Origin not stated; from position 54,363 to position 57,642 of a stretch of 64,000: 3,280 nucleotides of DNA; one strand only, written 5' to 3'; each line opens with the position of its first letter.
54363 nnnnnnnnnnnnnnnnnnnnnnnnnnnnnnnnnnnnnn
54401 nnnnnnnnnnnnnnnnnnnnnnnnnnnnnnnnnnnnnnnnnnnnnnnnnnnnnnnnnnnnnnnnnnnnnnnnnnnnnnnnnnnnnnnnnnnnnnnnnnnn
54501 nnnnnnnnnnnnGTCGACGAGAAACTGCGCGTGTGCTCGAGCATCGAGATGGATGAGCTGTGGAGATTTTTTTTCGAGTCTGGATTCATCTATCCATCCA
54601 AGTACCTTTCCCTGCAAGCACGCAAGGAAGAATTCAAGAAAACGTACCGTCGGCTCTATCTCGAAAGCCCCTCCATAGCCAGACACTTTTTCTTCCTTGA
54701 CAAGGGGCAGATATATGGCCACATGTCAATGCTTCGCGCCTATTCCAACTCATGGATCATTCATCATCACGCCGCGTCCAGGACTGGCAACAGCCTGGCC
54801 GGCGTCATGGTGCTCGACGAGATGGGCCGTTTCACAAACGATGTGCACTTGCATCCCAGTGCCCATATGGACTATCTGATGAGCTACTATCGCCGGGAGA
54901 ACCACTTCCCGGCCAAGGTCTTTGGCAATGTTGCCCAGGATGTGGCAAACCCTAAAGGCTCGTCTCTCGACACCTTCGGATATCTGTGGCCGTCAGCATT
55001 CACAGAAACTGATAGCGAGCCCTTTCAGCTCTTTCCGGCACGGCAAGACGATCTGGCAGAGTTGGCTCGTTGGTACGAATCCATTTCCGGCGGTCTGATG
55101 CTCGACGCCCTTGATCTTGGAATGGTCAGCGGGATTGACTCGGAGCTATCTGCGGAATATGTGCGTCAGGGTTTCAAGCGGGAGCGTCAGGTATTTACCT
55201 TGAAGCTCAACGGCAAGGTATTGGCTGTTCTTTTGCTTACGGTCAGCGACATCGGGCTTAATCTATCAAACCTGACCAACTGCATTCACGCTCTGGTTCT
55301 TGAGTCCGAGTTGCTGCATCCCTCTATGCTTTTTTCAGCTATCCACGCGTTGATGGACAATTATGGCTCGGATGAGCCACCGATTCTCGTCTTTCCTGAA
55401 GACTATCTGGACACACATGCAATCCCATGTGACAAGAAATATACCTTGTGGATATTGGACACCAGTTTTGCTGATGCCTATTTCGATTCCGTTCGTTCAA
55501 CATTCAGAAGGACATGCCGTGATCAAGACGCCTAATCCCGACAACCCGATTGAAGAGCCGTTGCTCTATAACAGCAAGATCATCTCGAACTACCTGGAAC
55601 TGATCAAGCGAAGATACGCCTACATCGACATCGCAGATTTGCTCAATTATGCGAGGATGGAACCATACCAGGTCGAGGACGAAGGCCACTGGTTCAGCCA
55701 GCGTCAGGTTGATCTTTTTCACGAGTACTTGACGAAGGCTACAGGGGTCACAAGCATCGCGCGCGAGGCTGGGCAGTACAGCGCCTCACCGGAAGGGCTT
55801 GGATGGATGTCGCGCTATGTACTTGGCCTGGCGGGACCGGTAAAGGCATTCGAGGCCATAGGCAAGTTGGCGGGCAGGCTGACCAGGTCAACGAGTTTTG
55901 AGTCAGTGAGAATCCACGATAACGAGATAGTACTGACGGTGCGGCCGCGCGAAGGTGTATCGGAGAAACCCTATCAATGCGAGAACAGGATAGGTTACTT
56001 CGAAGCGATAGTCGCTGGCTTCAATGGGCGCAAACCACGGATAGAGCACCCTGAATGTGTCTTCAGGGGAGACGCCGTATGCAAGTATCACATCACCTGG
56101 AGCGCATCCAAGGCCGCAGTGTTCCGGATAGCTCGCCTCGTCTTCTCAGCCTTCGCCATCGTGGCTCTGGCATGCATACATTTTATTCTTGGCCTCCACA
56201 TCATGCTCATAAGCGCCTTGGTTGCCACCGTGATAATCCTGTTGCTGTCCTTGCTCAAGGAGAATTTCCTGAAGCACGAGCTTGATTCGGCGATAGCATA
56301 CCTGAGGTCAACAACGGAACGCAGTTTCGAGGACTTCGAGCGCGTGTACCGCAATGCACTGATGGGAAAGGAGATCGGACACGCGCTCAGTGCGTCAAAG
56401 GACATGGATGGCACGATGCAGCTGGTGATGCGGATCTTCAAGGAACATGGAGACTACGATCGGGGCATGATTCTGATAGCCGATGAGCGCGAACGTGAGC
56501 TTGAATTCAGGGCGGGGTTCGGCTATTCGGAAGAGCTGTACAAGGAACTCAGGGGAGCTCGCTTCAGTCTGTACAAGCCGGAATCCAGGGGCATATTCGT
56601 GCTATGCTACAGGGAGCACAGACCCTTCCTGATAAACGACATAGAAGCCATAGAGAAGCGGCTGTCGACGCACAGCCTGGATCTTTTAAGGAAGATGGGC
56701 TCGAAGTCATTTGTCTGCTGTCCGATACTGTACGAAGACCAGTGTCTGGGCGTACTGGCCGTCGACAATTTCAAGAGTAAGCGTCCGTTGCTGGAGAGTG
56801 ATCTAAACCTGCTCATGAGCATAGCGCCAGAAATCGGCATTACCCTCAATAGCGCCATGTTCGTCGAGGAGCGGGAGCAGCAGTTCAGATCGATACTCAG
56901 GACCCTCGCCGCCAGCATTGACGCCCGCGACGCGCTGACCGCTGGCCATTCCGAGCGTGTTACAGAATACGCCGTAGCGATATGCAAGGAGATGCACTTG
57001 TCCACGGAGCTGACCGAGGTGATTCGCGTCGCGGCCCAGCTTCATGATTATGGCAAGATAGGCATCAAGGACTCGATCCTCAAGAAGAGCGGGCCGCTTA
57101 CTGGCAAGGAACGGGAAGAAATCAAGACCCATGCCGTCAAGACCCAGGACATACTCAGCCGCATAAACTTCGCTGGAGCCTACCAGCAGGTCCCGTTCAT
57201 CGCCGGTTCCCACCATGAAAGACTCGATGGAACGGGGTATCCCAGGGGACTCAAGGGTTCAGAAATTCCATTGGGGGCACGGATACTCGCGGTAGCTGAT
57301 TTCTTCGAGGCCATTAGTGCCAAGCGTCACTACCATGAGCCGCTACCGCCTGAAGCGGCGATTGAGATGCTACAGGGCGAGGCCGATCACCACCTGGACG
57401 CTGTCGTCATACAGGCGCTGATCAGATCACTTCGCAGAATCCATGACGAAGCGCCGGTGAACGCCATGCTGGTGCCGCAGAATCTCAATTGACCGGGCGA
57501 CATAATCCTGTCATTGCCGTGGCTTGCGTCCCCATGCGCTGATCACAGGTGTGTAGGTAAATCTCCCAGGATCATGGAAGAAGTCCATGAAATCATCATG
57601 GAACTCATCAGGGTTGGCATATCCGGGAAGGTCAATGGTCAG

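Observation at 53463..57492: Translationally overlapped PilZ receptor / GAF-HD-GYP phosphodiesterase pair, each carrying a large unassigned domain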

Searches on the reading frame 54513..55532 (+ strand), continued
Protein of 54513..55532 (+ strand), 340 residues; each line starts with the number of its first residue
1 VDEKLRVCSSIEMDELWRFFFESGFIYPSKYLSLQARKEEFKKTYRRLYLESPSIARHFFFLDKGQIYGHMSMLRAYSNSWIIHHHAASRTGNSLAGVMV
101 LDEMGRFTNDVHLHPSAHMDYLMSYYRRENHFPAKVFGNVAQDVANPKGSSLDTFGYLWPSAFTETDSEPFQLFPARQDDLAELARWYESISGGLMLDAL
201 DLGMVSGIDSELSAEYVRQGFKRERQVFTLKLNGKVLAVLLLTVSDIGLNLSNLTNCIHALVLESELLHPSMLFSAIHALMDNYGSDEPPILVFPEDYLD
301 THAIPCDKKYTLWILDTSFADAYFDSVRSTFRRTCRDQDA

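Call 79: find_encoding_contigs(protein=P0320, flank=5000, max_places=3)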
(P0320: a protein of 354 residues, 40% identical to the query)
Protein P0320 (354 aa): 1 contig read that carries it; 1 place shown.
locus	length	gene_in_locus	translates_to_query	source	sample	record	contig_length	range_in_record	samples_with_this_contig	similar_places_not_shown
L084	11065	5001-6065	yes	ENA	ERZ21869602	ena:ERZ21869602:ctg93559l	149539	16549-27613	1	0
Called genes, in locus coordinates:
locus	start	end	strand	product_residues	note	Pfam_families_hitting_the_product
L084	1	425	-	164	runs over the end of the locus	-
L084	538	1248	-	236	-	PF07719:TPR_2 (faint)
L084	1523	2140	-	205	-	PF13036:LpoB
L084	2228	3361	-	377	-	PF04055:Radical_SAM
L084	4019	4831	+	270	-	-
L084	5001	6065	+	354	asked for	-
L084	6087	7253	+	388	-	PF02746:MR_MLE_N, PF13378:MR_MLE_C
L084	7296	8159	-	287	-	PF00899:ThiF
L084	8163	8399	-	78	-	PF02597:ThiS (weak)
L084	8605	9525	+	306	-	PF03547:Mem_trans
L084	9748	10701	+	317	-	PF00106:adh_short (weak), PF01073:3Beta_HSD, PF01370:Epimerase, PF02719:Polysacc_synt_2, PF04321:RmlD_sub_bind, PF07993:NAD_binding_4, PF16363:GDP_Man_Dehyd, PF13460:NAD_binding_10, +1 more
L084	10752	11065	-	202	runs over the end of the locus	-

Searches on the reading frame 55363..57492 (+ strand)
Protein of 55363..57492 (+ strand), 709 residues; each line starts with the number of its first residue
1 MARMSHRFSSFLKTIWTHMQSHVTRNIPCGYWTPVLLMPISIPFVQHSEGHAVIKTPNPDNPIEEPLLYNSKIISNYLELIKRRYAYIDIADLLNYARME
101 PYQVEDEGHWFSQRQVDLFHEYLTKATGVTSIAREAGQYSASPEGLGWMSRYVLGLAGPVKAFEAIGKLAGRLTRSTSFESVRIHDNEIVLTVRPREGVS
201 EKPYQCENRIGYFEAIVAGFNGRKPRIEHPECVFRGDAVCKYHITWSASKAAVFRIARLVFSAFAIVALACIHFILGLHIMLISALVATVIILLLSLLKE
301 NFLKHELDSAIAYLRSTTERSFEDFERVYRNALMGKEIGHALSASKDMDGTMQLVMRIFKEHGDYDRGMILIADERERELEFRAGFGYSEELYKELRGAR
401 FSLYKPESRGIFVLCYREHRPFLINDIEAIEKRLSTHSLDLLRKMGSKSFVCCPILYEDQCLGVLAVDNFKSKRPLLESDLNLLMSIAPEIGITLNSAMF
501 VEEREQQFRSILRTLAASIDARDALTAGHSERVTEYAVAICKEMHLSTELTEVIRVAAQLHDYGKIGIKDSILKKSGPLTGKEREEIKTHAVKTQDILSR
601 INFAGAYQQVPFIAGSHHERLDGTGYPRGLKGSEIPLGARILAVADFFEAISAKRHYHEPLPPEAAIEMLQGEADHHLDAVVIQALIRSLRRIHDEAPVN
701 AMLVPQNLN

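Call 3: search_protein_families(library=pfam, proteins=[window:55363-57492:+], max_evalue=1)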
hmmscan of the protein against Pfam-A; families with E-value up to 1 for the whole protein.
window:55363-57492:+ (709 aa): 7 families
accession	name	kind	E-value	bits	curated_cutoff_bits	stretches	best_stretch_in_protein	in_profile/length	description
PF13487.12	HD_5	-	1e-38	133.2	27.2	1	517-681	5-169/170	HD domain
PF01966.28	HD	-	3.8e-16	59.9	22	1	527-650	2-115/116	HD domain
PF01590.32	GAF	-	5.9e-16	59.6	22.4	1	347-495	1-133/133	GAF domain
PF13185.12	GAF_2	-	1.4e-11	45.2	28.6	1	346-495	2-135/136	GAF domain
PF13492.12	GAF_3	-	4.5e-05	24.3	27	1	348-495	2-127/129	GAF domain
PF02830.23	V4R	-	0.0055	17.2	31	1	205-244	21-60/62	V4R domain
PF12625.12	Arabinose_bd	-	0.05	14.1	27.6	1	88-213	2-120/185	Arabinose-binding domain of AraC transcription regulator, N-term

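Call 4: search_protein_families(library=ncbifam, proteins=[window:55363-57492:+], max_evalue=1)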
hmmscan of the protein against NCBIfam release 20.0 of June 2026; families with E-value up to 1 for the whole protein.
window:55363-57492:+ (709 aa): 7 families
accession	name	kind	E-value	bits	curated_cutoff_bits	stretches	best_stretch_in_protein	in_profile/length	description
NF053512.1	nitric_RR_NosR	exception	1.8e-37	129.4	400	1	501-697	167-361/422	response regulator c-di-GMP phosphodiesterase, NosR family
TIGR01817.1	nifA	equivalog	6.5e-10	38.4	528.85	1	336-559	8-217/534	nif-specific transcriptional activator NifA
TIGR02621.3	cas3_GSU0051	exception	7e-05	21.8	400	1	522-565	667-710/854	type I-G CRISPR-associated helicase/endonuclease Cas3g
NF008283.0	PRK11061.1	equivalog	0.00076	17.8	583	1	366-518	36-177/748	phosphoenolpyruvate--protein phosphotransferase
TIGR00277.1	HDIG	domain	0.0039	17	27.6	1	528-618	7-82/84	HDIG domain-containing metalloprotein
NF045665.1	NTPtran_DVU1551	equivalog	0.065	12.2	315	1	515-565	207-259/359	DVU_1551 family NTP transferase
NF008559.0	PRK11504.1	subfamily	0.12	10.7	651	1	205-268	321-385/648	primary-amine oxidase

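Call 13: find_homologous_proteins(query=window:55519-57489:+, max_evalue=0.001)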
Query window:55519-57489:+ (657 aa): 1853 proteins with E <= 0.001 among 8000 candidates; the best 120 are listed.
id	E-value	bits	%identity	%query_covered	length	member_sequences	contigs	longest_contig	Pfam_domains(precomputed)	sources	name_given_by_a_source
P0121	0.0e+0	1476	100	100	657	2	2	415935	PF13185.13,PF13487.13,PF01966.29,PF01590.33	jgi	-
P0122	0.0e+0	1328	90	100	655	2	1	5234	PF13185.13,PF13487.13,PF01966.29,PF01590.33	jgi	-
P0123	0.0e+0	1249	86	97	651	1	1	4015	PF13185.13,PF13487.13,PF01966.29,PF01590.33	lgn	-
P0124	0.0e+0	1071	74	98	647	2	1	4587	PF13185.13,PF13487.13,PF01966.29,PF01590.33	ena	-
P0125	0.0e+0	1053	74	95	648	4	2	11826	PF13185.13,PF13487.13,PF01966.29,PF01590.33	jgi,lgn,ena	jgi:HD-GYP domain-containing protein (c-di-GMP phosphodiesterase class II)/predicted hydrocarbon bin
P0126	0.0e+0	1044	73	95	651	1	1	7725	PF13185.13,PF13487.13,PF01966.29,PF01590.33,PF13492.13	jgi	jgi:HD-GYP domain-containing protein (c-di-GMP phosphodiesterase class II)/predicted hydrocarbon bin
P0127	0.0e+0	1036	71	98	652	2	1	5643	PF13185.13,PF13487.13,PF01966.29,PF01590.33,PF13492.13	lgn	-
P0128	0.0e+0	1034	72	97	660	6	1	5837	PF13185.13,PF13487.13,PF01966.29,PF01590.33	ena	-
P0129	0.0e+0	1033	71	99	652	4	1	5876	PF13185.13,PF13487.13,PF01966.29,PF01590.33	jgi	-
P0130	0.0e+0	1030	71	97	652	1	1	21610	PF13185.13,PF13487.13,PF01966.29,PF01590.33,PF13492.13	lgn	-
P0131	9.0e-295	997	69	99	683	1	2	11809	PF13185.13,PF13487.13,PF01966.29,PF01590.33,PF13492.13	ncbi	-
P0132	5.1e-293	991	73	90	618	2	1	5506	PF13185.13,PF13487.13,PF01966.29,PF01590.33,PF13492.13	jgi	jgi:HD-GYP domain-containing protein (c-di-GMP phosphodiesterase class II)/predicted hydrocarbon bin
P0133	1.8e-291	986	69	97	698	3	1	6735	PF13185.13,PF13487.13,PF01966.29,PF01590.33,PF13492.13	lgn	-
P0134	2.6e-289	979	69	96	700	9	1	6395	PF13185.13,PF13487.13,PF01966.29,PF01590.33,PF13492.13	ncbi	-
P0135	1.5e-288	977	68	98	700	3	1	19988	PF13185.13,PF13487.13,PF01966.29,PF01590.33,PF13492.13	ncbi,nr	ncbi:MAG: GAF domain-containing protein [Treponema sp.]|nr:GAF domain-containing protein [Treponema 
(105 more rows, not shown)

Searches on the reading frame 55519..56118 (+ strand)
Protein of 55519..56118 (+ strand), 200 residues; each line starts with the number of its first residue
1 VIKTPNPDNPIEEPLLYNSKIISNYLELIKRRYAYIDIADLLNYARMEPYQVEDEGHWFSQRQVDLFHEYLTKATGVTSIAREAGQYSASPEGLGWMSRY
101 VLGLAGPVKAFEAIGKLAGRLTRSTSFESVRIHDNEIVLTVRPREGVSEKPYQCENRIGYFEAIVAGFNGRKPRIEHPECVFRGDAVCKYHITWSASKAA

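Call 32: search_solved_structures(query=A2, max_evalue=10, show_alignments=3)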
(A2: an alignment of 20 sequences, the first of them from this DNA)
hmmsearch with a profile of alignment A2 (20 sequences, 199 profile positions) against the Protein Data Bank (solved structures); distinct sequences matched with E-value up to 10: 4.
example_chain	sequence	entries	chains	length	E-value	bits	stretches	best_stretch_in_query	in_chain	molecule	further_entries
5usb_A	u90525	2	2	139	0.21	14.3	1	148-197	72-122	Protection of telomeres protein 1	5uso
5usn_A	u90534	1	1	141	0.21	14.3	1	148-197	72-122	Protection of telomeres protein 1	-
4hid_A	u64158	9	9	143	0.22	14.2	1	148-197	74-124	Protection of telomeres protein 1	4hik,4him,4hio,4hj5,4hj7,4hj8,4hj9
7cuh_A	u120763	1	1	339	0.79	12.4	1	148-196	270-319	Protection of telomeres protein 1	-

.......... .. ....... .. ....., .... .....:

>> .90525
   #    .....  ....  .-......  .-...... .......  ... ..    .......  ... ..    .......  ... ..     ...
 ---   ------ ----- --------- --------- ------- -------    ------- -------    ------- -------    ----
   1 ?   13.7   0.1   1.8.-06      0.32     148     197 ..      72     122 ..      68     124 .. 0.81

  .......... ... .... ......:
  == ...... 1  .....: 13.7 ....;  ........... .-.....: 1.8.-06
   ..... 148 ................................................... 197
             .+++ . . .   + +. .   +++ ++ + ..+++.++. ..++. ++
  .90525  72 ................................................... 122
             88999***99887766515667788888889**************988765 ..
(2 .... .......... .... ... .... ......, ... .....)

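Call 33: search_protein_families(library=pfam, alignment_id=A2, max_evalue=1)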
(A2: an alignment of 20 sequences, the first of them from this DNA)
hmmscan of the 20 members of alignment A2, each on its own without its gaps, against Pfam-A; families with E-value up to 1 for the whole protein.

A. member 1, seq(200 aa): 2 families
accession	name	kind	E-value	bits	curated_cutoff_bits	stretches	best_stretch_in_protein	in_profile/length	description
PF02830.23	V4R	-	0.00092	19.7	31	1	153-192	21-60/62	V4R domain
PF12625.12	Arabinose_bd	-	0.026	15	27.6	1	36-163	2-122/185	Arabinose-binding domain of AraC transcription regulator, N-term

B. families by the number of members that match (of 20 scanned): 12 families
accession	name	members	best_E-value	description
PF12625.12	Arabinose_bd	15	2e-07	Arabinose-binding domain of AraC transcription regulator, N-term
PF02830.23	V4R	10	1.4e-05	V4R domain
PF09968.15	DUF2202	2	0.0034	Uncharacterized protein domain (DUF2202)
PF21070.2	IcmF_helical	1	0.0028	Type VI secretion protein IcmF helical domain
PF04383.19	KilA-N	1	0.0096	KilA-N domain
PF18840.6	LPD25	1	0.044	Large polyvalent protein associated domain 25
PF09536.15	DUF2378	1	0.12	Protein of unknown function (DUF2378)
PF09923.14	DUF2155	1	0.13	Uncharacterized protein conserved in bacteria (DUF2155)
PF22262.2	DUF6950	1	0.14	Domain of unknown function (DUF6950)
PF01399.33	PCI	1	0.17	PCI domain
PF13027.11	DUF3888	1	0.21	Protein of unknown function (DUF3888)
PF20574.3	DUF6783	1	0.27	Family of unknown function (DUF6783)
